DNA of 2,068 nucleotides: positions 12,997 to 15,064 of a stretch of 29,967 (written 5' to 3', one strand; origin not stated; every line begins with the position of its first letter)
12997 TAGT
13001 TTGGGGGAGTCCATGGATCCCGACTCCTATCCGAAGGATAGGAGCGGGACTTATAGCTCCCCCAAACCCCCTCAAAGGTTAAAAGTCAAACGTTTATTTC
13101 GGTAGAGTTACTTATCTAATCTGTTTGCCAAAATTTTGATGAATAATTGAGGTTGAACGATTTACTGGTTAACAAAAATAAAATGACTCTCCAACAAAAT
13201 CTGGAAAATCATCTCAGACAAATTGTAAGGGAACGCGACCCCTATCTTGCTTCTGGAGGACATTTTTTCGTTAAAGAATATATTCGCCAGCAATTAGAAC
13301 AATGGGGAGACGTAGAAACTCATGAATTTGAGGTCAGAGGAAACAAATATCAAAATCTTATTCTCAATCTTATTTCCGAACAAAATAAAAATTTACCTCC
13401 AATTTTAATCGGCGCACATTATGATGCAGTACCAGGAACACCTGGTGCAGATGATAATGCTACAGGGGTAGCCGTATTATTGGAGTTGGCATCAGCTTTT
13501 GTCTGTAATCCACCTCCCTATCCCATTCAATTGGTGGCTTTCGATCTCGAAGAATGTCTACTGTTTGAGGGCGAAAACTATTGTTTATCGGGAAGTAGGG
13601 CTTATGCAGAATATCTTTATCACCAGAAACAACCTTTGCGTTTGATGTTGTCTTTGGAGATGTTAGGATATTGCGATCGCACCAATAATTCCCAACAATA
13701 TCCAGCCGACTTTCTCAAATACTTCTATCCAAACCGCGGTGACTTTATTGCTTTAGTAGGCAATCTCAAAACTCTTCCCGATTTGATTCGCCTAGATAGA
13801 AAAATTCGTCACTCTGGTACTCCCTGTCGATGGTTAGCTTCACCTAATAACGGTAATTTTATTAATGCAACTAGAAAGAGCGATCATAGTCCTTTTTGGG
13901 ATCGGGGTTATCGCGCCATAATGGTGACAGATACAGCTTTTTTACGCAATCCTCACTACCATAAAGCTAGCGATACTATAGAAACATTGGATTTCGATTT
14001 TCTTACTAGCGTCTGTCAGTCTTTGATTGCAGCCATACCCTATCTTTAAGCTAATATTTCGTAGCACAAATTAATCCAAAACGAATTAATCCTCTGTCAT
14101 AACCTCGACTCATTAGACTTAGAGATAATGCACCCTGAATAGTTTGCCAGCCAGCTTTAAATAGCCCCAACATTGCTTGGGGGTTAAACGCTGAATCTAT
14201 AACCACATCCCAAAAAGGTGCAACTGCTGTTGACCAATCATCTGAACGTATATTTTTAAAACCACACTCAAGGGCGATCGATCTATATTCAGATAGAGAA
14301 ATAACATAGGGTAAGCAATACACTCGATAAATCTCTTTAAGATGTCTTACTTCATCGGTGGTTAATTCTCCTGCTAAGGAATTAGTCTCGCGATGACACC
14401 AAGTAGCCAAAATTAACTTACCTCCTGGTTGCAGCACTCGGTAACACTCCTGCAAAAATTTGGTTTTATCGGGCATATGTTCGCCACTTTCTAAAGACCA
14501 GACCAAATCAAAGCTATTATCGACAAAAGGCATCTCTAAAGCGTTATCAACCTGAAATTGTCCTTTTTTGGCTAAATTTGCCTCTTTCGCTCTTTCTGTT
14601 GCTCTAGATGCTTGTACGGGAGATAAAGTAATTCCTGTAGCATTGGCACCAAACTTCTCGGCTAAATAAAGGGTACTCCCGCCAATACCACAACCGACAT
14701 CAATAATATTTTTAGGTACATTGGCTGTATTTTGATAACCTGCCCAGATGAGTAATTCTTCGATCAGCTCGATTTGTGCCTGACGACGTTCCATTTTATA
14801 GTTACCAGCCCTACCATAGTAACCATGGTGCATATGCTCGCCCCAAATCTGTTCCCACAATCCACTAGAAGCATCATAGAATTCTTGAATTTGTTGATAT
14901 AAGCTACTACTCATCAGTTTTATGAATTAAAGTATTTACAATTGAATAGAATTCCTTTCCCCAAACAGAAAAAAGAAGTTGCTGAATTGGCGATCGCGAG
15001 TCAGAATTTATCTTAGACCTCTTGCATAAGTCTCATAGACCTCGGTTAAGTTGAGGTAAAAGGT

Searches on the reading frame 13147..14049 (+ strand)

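Call 50: search_protein_families(library=pfam, proteins=[window:13147-14049:+])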
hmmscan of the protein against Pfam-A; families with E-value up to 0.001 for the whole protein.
window:13147-14049:+ (300 aa): 1 family
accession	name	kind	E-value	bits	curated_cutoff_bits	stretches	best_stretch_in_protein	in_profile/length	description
PF04389.22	Peptidase_M28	-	5.5e-27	95.2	21.3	2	79-186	9-108/193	Peptidase family M28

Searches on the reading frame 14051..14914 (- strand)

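Call 50: search_protein_families(library=pfam, proteins=[window:14051-14914:-])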
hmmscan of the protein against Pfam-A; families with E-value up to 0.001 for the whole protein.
window:14051-14914:- (287 aa): 10 families
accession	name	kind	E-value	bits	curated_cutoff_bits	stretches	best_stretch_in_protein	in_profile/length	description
PF08241.18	Methyltransf_11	-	3.8e-25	88.8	21.2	1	71-169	1-95/95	Methyltransferase domain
PF13649.12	Methyltransf_25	-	1.7e-22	80.3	27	1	70-165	1-97/97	Methyltransferase domain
PF13847.12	Methyltransf_31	-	2.6e-18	66.5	27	1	68-176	5-117/145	Methyltransferase domain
PF02353.26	CMAS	-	3.6e-16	59.8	27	1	6-183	7-178/273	Mycolic acid cyclopropane synthetase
PF13489.12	Methyltransf_23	-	1e-14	55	27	1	63-222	19-162/164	Methyltransferase domain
PF08242.18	Methyltransf_12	-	5e-14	53.2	30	1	71-167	1-98/98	Methyltransferase domain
PF01209.24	Ubie_methyltran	-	2.3e-12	47.2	20.1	1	65-175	46-157/233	ubiE/COQ5 methyltransferase family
PF05175.20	MTS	-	1.6e-05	25.1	23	1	66-179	31-148/170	Methyltransferase small domain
PF05219.18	DREV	-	0.0004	20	26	1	54-170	81-187/265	DREV methyltransferase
PF05891.18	Methyltransf_PK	-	0.0007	19.6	27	1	11-171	4-161/218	AdoMet dependent proline di-methyltransferase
